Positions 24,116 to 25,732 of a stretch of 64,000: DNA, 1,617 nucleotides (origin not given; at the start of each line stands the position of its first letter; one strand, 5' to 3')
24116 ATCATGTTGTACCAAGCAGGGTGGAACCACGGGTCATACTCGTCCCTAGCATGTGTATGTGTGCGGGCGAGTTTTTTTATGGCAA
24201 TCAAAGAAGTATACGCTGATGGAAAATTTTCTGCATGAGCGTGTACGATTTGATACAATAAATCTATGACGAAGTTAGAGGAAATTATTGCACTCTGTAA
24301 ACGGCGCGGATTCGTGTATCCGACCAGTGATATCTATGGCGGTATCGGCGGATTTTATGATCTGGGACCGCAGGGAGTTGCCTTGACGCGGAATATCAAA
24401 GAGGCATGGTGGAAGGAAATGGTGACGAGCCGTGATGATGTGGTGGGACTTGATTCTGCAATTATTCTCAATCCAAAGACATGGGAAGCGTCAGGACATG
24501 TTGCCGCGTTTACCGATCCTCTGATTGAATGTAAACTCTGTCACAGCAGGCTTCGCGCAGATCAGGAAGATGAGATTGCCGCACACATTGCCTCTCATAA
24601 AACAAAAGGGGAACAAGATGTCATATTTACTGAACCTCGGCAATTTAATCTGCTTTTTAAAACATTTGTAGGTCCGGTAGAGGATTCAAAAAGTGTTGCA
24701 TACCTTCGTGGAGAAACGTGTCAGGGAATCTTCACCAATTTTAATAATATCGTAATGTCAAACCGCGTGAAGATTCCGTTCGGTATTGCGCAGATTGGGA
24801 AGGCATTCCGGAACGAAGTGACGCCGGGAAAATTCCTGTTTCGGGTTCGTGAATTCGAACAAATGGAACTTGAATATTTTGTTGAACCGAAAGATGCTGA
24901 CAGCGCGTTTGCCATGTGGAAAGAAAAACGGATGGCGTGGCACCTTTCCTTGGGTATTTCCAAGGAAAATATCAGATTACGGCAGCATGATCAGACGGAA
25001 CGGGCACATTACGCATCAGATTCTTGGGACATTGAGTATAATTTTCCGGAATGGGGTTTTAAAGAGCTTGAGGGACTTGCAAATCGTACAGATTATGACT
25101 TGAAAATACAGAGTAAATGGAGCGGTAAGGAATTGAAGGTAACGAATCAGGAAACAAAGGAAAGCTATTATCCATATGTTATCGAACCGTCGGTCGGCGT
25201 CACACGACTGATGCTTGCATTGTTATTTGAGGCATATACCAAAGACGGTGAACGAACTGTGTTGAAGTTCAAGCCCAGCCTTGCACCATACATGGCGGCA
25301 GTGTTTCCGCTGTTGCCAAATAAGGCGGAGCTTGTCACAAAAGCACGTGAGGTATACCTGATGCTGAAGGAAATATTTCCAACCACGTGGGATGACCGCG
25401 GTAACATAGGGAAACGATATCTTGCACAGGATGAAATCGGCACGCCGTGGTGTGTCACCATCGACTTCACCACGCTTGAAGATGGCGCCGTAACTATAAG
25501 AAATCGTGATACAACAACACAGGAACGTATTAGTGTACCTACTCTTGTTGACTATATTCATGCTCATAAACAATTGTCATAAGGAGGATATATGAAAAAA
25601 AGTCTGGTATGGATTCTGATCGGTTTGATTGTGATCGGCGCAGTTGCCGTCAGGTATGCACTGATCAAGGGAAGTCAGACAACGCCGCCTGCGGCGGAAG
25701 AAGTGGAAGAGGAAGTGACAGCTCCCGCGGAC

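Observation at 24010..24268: Glycine T-box-like leader with very compact Stem I upstream of alpha2-type glyS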

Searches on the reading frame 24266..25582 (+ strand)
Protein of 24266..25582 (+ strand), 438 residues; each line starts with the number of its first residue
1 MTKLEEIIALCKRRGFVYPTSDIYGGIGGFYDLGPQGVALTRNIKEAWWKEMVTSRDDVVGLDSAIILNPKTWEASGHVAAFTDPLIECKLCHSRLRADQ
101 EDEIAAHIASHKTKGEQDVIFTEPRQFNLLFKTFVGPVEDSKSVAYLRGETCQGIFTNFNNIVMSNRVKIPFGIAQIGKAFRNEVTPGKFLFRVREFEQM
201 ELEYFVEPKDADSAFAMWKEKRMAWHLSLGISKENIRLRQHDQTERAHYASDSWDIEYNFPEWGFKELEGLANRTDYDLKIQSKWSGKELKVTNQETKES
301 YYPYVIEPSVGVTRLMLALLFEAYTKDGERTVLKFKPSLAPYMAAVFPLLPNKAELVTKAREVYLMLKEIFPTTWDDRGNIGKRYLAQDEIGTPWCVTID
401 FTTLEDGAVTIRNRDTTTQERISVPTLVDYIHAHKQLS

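Call 13: find_related_loci(query=window:24266-25579:+, collection=genome_contigs, flank=2500)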
Query window:24266-25579:+ (438 aa) in genome_contigs; peptide patterns used: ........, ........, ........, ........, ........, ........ (x = any residue, [..] = any of these).
600 stretches matched a pattern (row limit reached: there are more); 598 encode a relative of the query (tblastn E <= 1e-3); the best 80 are kept; 80 distinct loci.
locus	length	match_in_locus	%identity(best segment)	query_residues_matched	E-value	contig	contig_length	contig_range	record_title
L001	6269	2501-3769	57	2-434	5e-166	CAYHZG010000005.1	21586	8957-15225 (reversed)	MAG TPA_asm: uncultured Candidatus Saccharibacteria bacterium isolate ERP119705_co17_617 genome assembly, contig: NODE_2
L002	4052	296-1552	57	1-431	2e-165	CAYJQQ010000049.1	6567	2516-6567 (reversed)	MAG TPA_asm: uncultured Gammaproteobacteria bacterium isolate ERP125453_co1_343 genome assembly, contig: NODE_15136_leng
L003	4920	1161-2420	55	1-431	2e-160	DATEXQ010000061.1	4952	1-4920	MAG TPA_asm: Patescibacteria group bacterium isolate SMAG_U8423 k141_647796, whole genome shotgun sequence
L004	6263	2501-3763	55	2-432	1e-155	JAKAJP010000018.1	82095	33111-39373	MAG: bacterium isolate WY4.bin110 NODE_306_length_82095_cov_1.922165, whole genome shotgun sequence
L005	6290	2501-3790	53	4-431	1e-152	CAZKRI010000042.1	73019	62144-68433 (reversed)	MAG TPA_asm: uncultured Myxococcales bacterium isolate binchicken_co165_396 genome assembly, contig: k141_2736509, whole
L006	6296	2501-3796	53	4-432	5e-152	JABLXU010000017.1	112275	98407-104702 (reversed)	MAG: Candidatus Omnitrophota bacterium isolate Ch114 contig17, whole genome shotgun sequence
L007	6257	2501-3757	53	4-428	7e-150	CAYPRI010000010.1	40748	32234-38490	MAG TPA_asm: uncultured Dehalococcoidales bacterium isolate SRP098346_co1_420 genome assembly, contig: NODE_536_length_4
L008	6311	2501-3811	53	4-433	4e-150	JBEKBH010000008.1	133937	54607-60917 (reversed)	MAG: Verrucomicrobiia bacterium isolate SPRUCE 131 SPRUCE_131_8, whole genome shotgun sequence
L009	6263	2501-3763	53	2-428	3e-148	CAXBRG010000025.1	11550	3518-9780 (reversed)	MAG TPA_asm: uncultured bacterium isolate SRR1787940_binner12_Refined_18 genome assembly, contig: ERZ2945023.1296, whole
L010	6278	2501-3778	53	4-432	3e-148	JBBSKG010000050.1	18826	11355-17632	MAG: Acidimicrobiales bacterium isolate LS4_metabat2.269 LS4_metabat2.269_K_1807745_L_18826_cov_12.0000, whole genome sh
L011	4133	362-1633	52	4-431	1e-148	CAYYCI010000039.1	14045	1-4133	MAG TPA_asm: uncultured Planctomycetota bacterium isolate binchicken_co256_285 genome assembly, contig: NODE_10435_lengt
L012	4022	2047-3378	53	4-433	2e-151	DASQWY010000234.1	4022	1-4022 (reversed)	MAG TPA_asm: Actinomycetes bacterium isolate SMAG_U11025 k141_97345, whole genome shotgun sequence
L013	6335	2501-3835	51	4-427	2e-147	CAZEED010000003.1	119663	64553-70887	MAG TPA_asm: uncultured Candidatus Saccharibacteria bacterium isolate SRP300315_co1_141 genome assembly, contig: NODE_67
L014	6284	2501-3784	52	4-431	3e-147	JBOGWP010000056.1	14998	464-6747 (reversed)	MAG: Actinomycetota bacterium isolate M3-S_metabat2.bin.312_sub k127_1414256, whole genome shotgun sequence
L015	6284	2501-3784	53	4-431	3e-146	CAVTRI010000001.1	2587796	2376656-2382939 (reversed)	MAG: uncultured Actinomycetota bacterium isolate MFD09603.bin.1.312 genome assembly, contig: contig_40519, whole genome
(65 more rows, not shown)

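Call 16: list_cluster_members(proteins=[window:24266-25579:+, window:21468-23438:+, window:10851-13835:+])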
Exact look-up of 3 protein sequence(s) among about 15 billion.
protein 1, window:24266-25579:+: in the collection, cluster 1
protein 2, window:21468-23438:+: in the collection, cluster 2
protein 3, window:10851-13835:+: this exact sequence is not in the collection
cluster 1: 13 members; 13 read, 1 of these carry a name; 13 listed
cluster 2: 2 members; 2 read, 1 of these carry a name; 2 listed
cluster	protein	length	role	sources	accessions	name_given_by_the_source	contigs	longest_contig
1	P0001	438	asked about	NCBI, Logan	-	-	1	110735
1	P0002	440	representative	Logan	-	-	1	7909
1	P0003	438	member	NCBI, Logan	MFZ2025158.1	MAG: glycine--tRNA ligase [Microgenomates group bacterium]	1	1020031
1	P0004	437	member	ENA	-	-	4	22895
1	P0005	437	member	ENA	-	-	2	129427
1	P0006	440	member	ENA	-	-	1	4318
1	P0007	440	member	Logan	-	-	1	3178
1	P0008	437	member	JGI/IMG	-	-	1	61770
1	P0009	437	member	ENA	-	-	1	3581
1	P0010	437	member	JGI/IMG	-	-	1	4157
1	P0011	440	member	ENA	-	-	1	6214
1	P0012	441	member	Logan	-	-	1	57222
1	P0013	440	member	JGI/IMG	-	-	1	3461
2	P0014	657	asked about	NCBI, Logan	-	-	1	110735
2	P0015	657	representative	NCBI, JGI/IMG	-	hypothetical protein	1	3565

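Call 19: search_protein_families(library=ncbifam, proteins=[window:24266-25579:+])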
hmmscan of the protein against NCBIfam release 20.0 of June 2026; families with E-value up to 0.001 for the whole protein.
window:24266-25579:+ (438 aa): 10 families
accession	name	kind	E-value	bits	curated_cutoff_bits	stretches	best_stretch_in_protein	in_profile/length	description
NF003211.1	PRK04173.1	equivalog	7.6e-174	578.8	312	1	5-431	2-454/454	glycine--tRNA ligase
TIGR00389.1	glyS_dimeric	equivalog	4.8e-144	481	243.3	3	4-223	3-236/565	glycine--tRNA ligase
NF011484.0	PRK14894.1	equivalog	1.1e-134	449.6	1050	2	2-326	4-335/539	glycine--tRNA ligase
NF008979.1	PRK12325.1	exception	4.4e-13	48.9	550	1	305-431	312-436/437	proline--tRNA ligase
NF006625.0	PRK09194.1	equivalog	5e-13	48.8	558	1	310-431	440-558/559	proline--tRNA ligase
TIGR00409.1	proS_fam_II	equivalog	6.8e-10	38.4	306.7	1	310-432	446-566/568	proline--tRNA ligase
NF003068.0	PRK03991.1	equivalog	5.5e-07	28.3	484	0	295-433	451-590/613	threonine--tRNA ligase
TIGR00418.1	thrS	equivalog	9.2e-07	28.1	383.65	0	142-254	255-367/565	threonine--tRNA ligase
TIGR00414.1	serS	equivalog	5.1e-06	25.7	301.65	1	163-332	245-410/418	serine--tRNA ligase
TIGR00408.1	proS_fam_I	equivalog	8.5e-06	24.9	437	1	156-428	110-374/475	proline--tRNA ligase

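Call 20: find_homologous_proteins(query=window:24266-25579:+, max_evalue=1e-100)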
Query window:24266-25579:+ (438 aa): 7951 proteins with E <= 1e-100 among 8000 candidates; the best 120 are listed.
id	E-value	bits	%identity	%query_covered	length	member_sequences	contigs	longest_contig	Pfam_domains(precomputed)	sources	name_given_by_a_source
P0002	3.8e-277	937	91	100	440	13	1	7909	PF03129.26,PF00587.31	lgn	-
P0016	2.3e-262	888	85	100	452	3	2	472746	PF03129.26,PF00587.31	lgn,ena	-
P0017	1.3e-259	879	84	100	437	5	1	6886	PF03129.26,PF00587.31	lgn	-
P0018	1.5e-258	876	84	100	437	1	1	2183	PF03129.26,PF00587.31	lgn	-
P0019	3.9e-254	861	83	100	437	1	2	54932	PF03129.26,PF00587.31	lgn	-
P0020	1.4e-235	800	76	100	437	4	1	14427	PF03129.26,PF00587.31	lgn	-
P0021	5.0e-230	782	74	99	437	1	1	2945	PF03129.26,PF00587.31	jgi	jgi:glycyl-tRNA synthetase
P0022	1.2e-226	771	75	98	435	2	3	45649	PF03129.26,PF00587.31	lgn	-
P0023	3.7e-225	766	73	98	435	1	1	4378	PF03129.26,PF00587.31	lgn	-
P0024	3.9e-224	762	73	98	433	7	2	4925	PF03129.26,PF00587.31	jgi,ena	-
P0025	4.6e-224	762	74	98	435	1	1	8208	PF03129.26,PF00587.31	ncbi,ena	-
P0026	1.3e-223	761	72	100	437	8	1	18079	PF03129.26,PF00587.31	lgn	-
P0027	1.4e-223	761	72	99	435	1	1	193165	PF03129.26,PF00587.31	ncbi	-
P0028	1.9e-223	760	73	100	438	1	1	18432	PF03129.26,PF00587.31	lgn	-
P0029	7.7e-222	755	73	98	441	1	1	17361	PF03129.26,PF00587.31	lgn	-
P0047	1.1e-211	721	70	98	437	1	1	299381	PF03129.26,PF00587.31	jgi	jgi:glycyl-tRNA synthetase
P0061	4.8e-209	713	69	99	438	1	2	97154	PF03129.26,PF00587.31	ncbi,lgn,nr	ncbi:glycine--tRNA ligase [Candidatus Gottesmanbacteria bacterium]|nr:glycine--tRNA ligase [Candidat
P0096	1.9e-201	688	64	100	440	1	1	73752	PF03129.26,PF00587.31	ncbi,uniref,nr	ncbi:glycine--tRNA ligase [Candidatus Gottesmanbacteria bacterium RBG_16_52_11]|uniref:glycine--tRNA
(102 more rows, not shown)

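Call 21: find_encoding_contigs(protein=P0016, flank=3000, max_places=2)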
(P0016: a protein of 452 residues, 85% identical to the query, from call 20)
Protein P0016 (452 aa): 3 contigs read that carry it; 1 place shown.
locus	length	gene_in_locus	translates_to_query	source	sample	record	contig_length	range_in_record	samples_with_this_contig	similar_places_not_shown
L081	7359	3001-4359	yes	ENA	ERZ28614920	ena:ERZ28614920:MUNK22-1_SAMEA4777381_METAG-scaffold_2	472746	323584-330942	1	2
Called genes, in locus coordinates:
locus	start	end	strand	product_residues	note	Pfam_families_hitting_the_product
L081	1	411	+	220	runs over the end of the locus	PF02397:Bac_transf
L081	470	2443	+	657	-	PF13196:DUF4012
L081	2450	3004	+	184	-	PF11967:RecO_N, PF02565:RecO_C (weak)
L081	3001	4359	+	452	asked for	PF00587:tRNA-synt_2b, PF03129:HGTP_anticodon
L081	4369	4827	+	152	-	-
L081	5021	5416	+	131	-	PF02381:MraZ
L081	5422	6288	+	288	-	PF01795:Methyltransf_5, PF01728:FtsJ (weak)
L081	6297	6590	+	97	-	-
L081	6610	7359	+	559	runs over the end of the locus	PF03717:PBP_dimer, PF00905:Transpeptidase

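Call 22: find_encoding_contigs(protein=P0019, flank=3000, max_places=2)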
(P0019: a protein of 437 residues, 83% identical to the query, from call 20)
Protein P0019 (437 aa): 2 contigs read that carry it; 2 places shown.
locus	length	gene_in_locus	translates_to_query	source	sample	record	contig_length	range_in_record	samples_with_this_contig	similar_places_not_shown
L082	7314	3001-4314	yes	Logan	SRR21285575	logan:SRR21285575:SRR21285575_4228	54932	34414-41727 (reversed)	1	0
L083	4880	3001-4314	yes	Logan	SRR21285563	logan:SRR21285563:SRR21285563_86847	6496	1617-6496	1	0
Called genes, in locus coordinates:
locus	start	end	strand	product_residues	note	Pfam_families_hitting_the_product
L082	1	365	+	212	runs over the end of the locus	PF02397:Bac_transf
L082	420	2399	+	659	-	PF13196:DUF4012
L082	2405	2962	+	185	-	PF11967:RecO_N, PF02565:RecO_C (weak)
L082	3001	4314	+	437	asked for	PF00587:tRNA-synt_2b, PF03129:HGTP_anticodon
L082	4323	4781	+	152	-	-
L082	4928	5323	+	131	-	PF02381:MraZ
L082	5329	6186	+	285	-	PF01795:Methyltransf_5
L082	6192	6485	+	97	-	-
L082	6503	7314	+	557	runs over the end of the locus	PF03717:PBP_dimer, PF00905:Transpeptidase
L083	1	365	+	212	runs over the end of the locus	PF02397:Bac_transf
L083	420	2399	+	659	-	PF13196:DUF4012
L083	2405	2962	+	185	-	PF11967:RecO_N, PF02565:RecO_C (weak)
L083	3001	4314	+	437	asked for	PF00587:tRNA-synt_2b, PF03129:HGTP_anticodon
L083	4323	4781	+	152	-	-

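Call 23: find_encoding_contigs(protein=P0020, flank=3000, max_places=2)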
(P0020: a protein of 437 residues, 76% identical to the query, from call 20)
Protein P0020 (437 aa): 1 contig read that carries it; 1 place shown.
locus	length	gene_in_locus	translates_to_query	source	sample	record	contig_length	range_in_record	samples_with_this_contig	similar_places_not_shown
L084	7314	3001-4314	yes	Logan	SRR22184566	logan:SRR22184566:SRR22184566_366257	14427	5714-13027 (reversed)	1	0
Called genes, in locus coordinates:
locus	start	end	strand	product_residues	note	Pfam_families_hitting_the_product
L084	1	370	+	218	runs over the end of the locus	PF02397:Bac_transf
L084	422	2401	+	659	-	PF13196:DUF4012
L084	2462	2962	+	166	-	PF11967:RecO_N, PF02565:RecO_C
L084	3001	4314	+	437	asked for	PF00587:tRNA-synt_2b, PF03129:HGTP_anticodon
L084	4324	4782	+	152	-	-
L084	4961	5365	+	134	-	PF02381:MraZ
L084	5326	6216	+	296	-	PF01795:Methyltransf_5, PF01728:FtsJ (faint)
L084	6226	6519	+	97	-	-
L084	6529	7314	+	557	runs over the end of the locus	PF03717:PBP_dimer, PF00905:Transpeptidase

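Call 24: find_encoding_contigs(protein=P0022, flank=3000, max_places=2)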
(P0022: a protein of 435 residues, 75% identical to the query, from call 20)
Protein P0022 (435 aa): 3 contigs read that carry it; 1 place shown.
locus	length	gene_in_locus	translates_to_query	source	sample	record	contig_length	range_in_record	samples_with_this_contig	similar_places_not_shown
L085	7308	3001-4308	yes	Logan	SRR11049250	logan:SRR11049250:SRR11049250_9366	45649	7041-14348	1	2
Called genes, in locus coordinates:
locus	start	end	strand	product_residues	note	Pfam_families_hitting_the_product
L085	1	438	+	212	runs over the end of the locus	PF02397:Bac_transf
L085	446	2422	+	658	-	PF13196:DUF4012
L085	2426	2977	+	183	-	PF11967:RecO_N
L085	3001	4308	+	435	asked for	PF00587:tRNA-synt_2b, PF03129:HGTP_anticodon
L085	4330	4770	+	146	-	-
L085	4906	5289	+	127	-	PF02381:MraZ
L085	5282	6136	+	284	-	PF01795:Methyltransf_5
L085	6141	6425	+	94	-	-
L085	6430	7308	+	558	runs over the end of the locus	PF03717:PBP_dimer, PF00905:Transpeptidase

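Call 25: find_encoding_contigs(protein=P0027, flank=3000, max_places=2)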
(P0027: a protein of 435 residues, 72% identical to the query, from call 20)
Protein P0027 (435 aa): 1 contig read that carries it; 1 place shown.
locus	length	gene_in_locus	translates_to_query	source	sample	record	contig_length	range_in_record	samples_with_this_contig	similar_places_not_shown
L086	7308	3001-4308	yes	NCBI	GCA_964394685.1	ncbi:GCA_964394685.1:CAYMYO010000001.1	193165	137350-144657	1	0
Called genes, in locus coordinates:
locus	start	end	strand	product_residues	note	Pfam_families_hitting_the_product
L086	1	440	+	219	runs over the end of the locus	PF02397:Bac_transf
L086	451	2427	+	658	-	PF13196:DUF4012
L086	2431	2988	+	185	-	PF11967:RecO_N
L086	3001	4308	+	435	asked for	PF00587:tRNA-synt_2b, PF03129:HGTP_anticodon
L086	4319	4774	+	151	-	-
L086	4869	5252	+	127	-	PF02381:MraZ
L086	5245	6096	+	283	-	PF01795:Methyltransf_5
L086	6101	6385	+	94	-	-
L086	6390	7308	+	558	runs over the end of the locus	PF03717:PBP_dimer, PF00905:Transpeptidase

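Call 26: find_encoding_contigs(protein=P0047, flank=3000, max_places=2)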
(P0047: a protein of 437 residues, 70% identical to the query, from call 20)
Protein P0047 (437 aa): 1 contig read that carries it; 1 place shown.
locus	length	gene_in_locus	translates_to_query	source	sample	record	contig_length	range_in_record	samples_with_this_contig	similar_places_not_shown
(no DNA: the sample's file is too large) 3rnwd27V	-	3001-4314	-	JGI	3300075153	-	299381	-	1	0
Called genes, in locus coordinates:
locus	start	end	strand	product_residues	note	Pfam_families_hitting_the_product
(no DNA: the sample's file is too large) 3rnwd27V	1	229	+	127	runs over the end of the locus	-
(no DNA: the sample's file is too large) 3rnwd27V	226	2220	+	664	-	PF13196:DUF4012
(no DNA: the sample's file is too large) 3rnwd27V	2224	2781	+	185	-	PF11967:RecO_N, PF02565:RecO_C (weak)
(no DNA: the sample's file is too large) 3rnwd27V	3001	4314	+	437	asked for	PF00587:tRNA-synt_2b, PF03129:HGTP_anticodon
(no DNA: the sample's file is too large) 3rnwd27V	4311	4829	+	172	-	-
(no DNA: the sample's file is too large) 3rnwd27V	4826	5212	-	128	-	-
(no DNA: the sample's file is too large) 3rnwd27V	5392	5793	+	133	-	PF02381:MraZ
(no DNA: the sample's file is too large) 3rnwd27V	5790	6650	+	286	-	PF01795:Methyltransf_5, PF13847:Methyltransf_31 (faint)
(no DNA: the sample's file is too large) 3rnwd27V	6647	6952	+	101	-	-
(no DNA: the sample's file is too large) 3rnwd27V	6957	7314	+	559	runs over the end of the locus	PF03717:PBP_dimer, PF00905:Transpeptidase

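Call 28: find_encoding_contigs(protein=P0002, flank=3000, max_places=3)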
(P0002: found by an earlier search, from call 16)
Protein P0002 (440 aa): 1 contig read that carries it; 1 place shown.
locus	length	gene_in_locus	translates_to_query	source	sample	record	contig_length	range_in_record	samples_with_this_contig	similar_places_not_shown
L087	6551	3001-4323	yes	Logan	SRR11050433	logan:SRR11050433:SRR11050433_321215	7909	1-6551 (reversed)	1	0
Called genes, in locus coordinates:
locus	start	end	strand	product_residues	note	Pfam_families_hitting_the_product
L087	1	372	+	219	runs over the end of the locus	PF02397:Bac_transf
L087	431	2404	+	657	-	PF13196:DUF4012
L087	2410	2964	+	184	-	PF11967:RecO_N, PF02565:RecO_C (weak)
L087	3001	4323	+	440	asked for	PF00587:tRNA-synt_2b, PF03129:HGTP_anticodon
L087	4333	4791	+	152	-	-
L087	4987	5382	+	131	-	PF02381:MraZ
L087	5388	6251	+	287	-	PF01795:Methyltransf_5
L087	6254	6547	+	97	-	-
